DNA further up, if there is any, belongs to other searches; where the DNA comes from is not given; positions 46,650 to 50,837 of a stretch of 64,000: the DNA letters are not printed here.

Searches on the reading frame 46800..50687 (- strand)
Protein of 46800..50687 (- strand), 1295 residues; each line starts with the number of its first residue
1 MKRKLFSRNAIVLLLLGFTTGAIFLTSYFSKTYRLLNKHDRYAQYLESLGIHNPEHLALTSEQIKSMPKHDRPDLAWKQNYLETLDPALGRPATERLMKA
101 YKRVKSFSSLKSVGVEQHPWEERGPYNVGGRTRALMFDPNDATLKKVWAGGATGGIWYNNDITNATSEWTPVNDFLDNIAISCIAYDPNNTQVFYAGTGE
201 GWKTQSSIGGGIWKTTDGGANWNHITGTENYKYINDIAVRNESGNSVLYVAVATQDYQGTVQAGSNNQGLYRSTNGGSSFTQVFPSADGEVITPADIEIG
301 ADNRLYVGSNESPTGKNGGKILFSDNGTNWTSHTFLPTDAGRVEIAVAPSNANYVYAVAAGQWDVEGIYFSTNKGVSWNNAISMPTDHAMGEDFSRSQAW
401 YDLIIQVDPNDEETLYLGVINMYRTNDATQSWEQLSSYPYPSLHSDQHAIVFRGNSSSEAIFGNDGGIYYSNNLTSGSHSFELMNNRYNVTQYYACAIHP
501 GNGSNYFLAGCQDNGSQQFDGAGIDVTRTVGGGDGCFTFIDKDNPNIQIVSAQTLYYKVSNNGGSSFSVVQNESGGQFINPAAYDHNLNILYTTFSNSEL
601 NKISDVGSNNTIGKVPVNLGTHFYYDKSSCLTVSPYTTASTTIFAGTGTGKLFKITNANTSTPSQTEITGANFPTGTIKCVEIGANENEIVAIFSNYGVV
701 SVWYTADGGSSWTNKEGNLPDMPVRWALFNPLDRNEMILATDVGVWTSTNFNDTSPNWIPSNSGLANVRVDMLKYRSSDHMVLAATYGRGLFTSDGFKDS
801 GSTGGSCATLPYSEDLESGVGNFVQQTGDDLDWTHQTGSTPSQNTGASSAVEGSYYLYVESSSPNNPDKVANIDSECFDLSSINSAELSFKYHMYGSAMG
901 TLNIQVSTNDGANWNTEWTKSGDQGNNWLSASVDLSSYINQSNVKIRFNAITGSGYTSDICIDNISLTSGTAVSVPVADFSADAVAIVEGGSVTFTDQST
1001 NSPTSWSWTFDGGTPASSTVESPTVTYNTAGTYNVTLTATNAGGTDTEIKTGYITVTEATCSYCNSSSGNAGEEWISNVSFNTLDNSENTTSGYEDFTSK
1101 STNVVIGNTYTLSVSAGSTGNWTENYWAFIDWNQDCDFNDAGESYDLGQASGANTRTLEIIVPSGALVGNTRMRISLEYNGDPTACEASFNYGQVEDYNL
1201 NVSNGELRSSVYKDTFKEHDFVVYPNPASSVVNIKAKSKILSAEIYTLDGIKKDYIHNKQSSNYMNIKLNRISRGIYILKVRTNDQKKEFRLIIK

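Call 53: search_protein_families(library=pfam, proteins=[window:46800-50687:-], max_evalue=0.001)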
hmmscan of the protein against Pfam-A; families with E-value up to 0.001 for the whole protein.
window:46800-50687:- (1295 aa): 5 families
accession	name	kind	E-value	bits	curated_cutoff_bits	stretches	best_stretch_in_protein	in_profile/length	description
PF00629.30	MAM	-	2.2e-25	89.8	26.4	1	817-970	4-155/158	MAM domain, meprin/A5/mu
PF20009.4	GEVED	-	1.2e-16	61.7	24.4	1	1126-1201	2-78/78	GEVED domain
PF18911.6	PKD_4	-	2.5e-11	43.9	27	1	976-1056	4-85/85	PKD domain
PF00801.26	PKD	-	2.2e-10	40.8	23.5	1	981-1047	5-73/80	PKD domain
PF18962.6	Por_Secre_tail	-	3e-09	37.5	27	1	1223-1294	1-75/75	Secretion system C-terminal sorting domain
